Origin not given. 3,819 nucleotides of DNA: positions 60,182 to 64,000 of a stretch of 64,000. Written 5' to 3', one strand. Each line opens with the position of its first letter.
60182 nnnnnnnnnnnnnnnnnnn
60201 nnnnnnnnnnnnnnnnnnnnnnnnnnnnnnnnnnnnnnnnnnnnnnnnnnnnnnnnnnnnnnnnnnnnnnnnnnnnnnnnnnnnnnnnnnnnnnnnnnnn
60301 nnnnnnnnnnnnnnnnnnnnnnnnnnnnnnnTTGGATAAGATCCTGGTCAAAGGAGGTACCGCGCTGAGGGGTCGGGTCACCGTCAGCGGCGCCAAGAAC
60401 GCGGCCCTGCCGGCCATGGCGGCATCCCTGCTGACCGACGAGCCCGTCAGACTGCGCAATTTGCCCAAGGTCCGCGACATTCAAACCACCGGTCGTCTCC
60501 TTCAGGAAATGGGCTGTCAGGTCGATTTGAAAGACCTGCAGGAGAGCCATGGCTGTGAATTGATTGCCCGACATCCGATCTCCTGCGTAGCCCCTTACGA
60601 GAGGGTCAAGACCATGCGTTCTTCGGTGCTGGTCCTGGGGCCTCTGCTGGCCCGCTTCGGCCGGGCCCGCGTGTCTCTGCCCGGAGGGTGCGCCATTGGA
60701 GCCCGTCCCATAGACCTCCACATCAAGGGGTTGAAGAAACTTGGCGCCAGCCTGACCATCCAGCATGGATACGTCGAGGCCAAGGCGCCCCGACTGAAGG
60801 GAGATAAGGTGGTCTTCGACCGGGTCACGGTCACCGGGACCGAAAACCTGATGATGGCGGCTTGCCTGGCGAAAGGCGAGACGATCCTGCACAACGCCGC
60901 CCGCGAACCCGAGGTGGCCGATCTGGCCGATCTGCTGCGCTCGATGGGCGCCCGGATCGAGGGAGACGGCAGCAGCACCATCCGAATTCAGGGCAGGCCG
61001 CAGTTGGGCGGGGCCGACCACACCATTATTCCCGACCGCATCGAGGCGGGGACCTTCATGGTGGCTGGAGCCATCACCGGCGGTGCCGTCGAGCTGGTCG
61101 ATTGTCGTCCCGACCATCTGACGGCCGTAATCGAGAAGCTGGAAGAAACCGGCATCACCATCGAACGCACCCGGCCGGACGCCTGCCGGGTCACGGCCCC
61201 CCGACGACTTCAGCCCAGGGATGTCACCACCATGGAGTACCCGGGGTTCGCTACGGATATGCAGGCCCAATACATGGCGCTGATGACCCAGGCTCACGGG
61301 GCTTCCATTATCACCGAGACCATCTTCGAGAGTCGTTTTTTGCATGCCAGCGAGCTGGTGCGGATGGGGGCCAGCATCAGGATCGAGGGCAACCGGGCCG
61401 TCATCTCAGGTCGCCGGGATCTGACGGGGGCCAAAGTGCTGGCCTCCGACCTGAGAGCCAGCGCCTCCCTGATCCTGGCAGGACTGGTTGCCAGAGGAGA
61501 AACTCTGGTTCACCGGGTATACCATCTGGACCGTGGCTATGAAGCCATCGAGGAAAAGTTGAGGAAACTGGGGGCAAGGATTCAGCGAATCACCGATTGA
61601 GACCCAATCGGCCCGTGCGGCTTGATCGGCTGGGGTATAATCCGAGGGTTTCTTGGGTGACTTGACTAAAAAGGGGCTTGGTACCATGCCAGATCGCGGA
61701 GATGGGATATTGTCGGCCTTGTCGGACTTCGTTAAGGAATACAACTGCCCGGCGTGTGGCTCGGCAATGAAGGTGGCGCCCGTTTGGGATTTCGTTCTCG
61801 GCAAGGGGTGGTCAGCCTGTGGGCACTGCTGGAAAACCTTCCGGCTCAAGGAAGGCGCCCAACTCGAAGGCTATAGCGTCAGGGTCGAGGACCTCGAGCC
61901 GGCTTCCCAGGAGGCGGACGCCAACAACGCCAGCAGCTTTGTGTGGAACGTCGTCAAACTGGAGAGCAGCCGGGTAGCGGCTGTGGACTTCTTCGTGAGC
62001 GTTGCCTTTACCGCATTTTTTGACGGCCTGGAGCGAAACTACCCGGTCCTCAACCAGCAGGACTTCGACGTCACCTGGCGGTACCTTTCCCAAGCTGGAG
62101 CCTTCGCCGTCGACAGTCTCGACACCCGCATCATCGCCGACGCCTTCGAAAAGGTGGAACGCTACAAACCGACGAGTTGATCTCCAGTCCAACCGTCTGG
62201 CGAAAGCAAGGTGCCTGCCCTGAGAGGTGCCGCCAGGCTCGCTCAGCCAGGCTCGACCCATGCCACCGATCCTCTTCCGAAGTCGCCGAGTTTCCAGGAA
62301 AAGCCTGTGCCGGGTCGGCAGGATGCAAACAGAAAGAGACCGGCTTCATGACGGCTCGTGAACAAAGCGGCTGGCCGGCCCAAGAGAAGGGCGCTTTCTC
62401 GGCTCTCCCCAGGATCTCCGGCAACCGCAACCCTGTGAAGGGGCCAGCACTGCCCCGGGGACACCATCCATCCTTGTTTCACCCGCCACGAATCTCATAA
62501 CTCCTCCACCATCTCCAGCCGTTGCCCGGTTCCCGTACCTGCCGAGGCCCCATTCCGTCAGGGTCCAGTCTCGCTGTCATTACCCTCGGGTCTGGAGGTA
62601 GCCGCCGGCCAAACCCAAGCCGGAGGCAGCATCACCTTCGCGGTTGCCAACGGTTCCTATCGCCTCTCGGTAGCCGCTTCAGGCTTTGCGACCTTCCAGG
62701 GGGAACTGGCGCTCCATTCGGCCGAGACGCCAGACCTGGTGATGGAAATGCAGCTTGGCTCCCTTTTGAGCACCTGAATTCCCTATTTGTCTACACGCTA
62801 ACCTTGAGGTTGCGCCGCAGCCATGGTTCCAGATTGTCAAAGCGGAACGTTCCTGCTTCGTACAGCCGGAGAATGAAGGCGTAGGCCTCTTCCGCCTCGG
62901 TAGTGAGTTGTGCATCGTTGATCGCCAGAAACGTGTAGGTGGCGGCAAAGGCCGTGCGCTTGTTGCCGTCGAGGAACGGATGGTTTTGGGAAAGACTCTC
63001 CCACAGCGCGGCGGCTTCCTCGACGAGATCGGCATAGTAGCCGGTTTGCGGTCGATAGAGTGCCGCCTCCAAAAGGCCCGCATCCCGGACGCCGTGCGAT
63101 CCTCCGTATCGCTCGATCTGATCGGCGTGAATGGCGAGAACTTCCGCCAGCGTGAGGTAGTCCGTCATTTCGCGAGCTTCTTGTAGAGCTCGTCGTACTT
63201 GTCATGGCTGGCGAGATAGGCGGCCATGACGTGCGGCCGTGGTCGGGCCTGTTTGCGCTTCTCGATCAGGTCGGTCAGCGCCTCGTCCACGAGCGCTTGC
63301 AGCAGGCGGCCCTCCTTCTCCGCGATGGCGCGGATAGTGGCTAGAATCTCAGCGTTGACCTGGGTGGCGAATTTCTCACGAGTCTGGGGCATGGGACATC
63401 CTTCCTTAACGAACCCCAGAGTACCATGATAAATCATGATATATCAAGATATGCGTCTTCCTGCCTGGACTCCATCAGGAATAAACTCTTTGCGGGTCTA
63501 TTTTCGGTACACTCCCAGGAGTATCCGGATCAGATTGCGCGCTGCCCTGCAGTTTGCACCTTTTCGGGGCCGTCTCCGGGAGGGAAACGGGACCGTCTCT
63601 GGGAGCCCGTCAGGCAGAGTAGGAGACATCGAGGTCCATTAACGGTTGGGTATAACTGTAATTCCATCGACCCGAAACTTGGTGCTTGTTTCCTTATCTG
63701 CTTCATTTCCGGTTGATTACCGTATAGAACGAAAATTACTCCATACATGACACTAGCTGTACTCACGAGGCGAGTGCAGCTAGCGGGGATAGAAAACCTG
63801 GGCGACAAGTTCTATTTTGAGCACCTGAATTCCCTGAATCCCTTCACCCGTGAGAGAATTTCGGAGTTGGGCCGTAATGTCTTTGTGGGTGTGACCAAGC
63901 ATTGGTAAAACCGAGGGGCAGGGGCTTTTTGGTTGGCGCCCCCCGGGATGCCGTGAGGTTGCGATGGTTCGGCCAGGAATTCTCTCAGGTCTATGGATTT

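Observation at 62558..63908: Doc/RHH toxin-antitoxin cassette sitting between N- and C-terminal remnants of a TonB-dependent receptor, flanked by a perfect 21-bp direct repeat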

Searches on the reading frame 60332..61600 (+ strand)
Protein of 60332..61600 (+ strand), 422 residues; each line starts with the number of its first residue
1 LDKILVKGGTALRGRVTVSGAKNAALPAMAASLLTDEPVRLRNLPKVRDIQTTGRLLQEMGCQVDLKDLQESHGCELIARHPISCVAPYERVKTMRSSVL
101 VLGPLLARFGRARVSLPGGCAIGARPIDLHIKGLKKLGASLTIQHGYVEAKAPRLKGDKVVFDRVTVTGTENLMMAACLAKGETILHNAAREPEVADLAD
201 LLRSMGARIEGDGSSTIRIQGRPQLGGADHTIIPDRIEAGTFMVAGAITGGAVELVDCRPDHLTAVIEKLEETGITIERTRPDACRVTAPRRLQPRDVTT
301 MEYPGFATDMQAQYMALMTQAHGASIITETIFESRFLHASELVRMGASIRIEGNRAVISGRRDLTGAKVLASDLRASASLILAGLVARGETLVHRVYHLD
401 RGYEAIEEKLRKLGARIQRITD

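Call 8: find_related_loci(query=window:60332-61600:+, collection=genome_contigs, flank=10000)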
Query window:60332-61600:+ (422 aa) in genome_contigs; peptide patterns used: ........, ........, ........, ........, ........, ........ (x = any residue, [..] = any of these).
600 stretches matched a pattern (row limit reached: there are more); 596 encode a relative of the query (tblastn E <= 1e-3); the best 80 are kept; 80 distinct loci.
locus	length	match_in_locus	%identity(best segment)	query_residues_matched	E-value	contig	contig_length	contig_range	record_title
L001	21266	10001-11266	90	1-422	0e+0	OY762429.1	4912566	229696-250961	MAG: Terriglobia bacterium isolate aa40cff0-ace7-4b53-8087-0ef5d3f4acaf genome assembly, chromosome: 1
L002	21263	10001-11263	64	1-422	1e-173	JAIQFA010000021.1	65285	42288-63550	MAG: Terriglobia bacterium isolate SRVP_18 SR-VP_26_10_2019_B_40cm_scaffold_505, whole genome shotgun sequence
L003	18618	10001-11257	64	1-420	7e-173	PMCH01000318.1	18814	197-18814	MAG: Acidobacteriaceae bacterium isolate fen_335 73.20120700_E3M.19_contig_26388, whole genome shotgun sequence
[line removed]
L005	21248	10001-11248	64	1-419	6e-171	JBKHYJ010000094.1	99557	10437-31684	MAG: Blastocatellia bacterium isolate NC_bin.3.orig k127_245901, whole genome shotgun sequence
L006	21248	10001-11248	65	1-420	2e-170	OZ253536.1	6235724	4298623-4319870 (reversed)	MAG: Terriglobia bacterium isolate 570eb75b-1a66-44b7-9e00-175d82520f17 genome assembly, chromosome: 1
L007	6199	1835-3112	63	1-422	1e-171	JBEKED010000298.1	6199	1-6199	MAG: Terriglobales bacterium isolate SPRUCE 199 SPRUCE_199_298, whole genome shotgun sequence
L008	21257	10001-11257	63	1-420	6e-170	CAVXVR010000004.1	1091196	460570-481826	MAG: Terriglobia bacterium isolate MFD06714.bin.1.49 genome assembly, contig: contig_28072, whole genome shotgun sequenc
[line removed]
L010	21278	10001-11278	63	1-422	5e-168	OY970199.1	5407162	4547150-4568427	MAG: uncultured Acidobacteriaceae bacterium isolate MFD04463.bin.1.15 genome assembly, chromosome: 1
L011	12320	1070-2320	62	1-420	1e-167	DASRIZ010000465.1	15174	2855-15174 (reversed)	MAG TPA_asm: Blastocatellia bacterium isolate SMAG_U10123 k141_753445, whole genome shotgun sequence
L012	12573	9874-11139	65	1-422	1e-166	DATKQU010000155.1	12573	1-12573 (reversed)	MAG TPA_asm: Terriglobia bacterium isolate SMAG_U14010 k141_1206244, whole genome shotgun sequence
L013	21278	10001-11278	63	1-422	2e-166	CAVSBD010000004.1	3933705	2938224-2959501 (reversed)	MAG: uncultured Acidobacteriaceae bacterium isolate MFD05705.bin.1.61 genome assembly, contig: contig_28058, whole genom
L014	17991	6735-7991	62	1-420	5e-166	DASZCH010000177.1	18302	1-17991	MAG TPA_asm: Candidatus Acidiferrales bacterium isolate SMAG_U6437 k141_206321, whole genome shotgun sequence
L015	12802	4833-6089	64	1-420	4e-166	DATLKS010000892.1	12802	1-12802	MAG TPA_asm: Terriglobales bacterium isolate SMAG_U13728 k141_23050, whole genome shotgun sequence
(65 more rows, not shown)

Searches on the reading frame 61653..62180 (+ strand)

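Call 5: search_protein_families(library=pfam, proteins=[window:61653-62180:+], max_evalue=1)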
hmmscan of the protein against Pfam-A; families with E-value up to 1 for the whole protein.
window:61653-62180:+ (175 aa): 5 families
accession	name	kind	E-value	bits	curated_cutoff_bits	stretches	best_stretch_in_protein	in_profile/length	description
PF13719.11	Zn_ribbon_5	-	0.063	13.5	29.3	1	31-63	4-35/37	zinc-ribbon domain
PF12760.12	Zn_ribbon_IS1595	-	0.083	13.3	25.4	1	31-61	20-45/46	Transposase zinc-ribbon domain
PF14445.12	Prok-RING_2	-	0.23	12.1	22.4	1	29-61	7-38/56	Prokaryotic RING finger family 2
PF13248.11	Zn_ribbon_3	-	0.23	11.4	27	0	29-37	2-10/26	zinc-ribbon domain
PF03604.18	Zn_ribbon_RPAB4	-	0.39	10.9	24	0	56-69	3-16/32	DNA directed RNA polymerase, 7 kDa subunit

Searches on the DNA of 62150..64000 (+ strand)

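Call 36: search_rna_families(source=window, start=62150, end=64000, threshold=evalue, max_evalue=1)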
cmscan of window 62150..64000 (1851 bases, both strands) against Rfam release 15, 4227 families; matches with E-value up to 1: 0.
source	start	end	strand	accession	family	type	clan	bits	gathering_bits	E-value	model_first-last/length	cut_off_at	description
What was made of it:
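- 63453..63781 (.): 329 bp of unknown origin with lower G+C. It is present only in strains with the TA haplotype and is probably donor flank imported with the cassette. No Rfam match (call 36).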

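Call 38: search_dna_similar(query=window:62786-63452:+, collection=plasmids, mode=distant, max_rows=12)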
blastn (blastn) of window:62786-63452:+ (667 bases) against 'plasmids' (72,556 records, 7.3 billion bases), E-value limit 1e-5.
Records with a match: 17; places in all: 17; records where one place covers at least 80% of the query: 11.
Best place of each record, by identity: 60-80% 17.
By first word of the organism name: Acetobacter 3; Sphingobium 3; Methylocella 2; Komagataeibacter 2; Zymomonas 2; Acidiphilium 1; Gluconacetobacter 1; Acidithiobacillus 1; Asticcacaulis 1; Cupriavidus 1.
By predicted mobility (MOB-suite, as given by PLSDB): non-mobilizable 8; mobilizable 7; conjugative 2.
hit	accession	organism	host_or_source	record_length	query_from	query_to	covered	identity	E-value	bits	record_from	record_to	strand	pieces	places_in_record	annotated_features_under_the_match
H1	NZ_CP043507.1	Acetobacter vaccinii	cell culture,blue berry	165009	30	664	95%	68.4%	2e-58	234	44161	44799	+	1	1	type II toxin-antitoxin system death-on-curing family toxin | hypothetical protein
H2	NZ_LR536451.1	Methylocella tundrae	-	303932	88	664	87%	74.5%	3e-100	372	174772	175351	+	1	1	type II toxin-antitoxin system death-on-curing family toxin | hypothetical protein | WGR domain-containing protein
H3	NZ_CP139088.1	Methylocella tundrae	Single cell,tundra wetland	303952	88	664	87%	74.5%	3e-100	372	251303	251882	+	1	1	type II toxin-antitoxin system death-on-curing family toxin | hypothetical protein | WGR domain-containing protein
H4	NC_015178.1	Acidiphilium multivorum AIU301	-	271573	28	603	86%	71.4%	3e-75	290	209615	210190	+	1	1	type II toxin-antitoxin system death-on-curing family toxin | hypothetical protein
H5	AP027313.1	Sphingobium sp. TomMM7A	-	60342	88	666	87%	68.8%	1e-53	218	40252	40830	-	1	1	doc: death-on-curing protein | hypothetical protein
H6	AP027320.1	Sphingobium sp. TomTYG42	-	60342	88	666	87%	68.8%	1e-53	218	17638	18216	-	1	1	doc: death-on-curing protein | hypothetical protein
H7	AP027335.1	Sphingobium sp. TomTYG71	-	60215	88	666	87%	68.8%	1e-53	218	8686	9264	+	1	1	doc: death-on-curing protein | hypothetical protein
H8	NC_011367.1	Gluconacetobacter diazotrophicus PA1 5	-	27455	31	595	85%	69.4%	2e-58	234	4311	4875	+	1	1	type II toxin-antitoxin system death-on-curing family toxin | hypothetical protein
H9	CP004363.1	Komagataeibacter xylinus E25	-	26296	118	667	82%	70.8%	2e-65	257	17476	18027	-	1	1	death-on-curing family protein | hypothetical protein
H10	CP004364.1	Komagataeibacter xylinus E25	-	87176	118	667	82%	70.8%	2e-65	257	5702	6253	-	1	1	death-on-curing family protein | hypothetical protein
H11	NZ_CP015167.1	Acetobacter ascendens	single cell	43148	118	667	82%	70.8%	2e-65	257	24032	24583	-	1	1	type II toxin-antitoxin system death-on-curing family toxin | hypothetical protein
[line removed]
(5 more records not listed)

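Call 55: search_dna_similar(query=window:63453-63781:+, collection=plasmids, mode=distant, max_rows=5, max_evalue=0.01)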
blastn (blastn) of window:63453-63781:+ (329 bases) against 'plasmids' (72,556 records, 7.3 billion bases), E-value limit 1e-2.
No match.
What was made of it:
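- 63453..63781 (.): No plasmid match (call 55).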
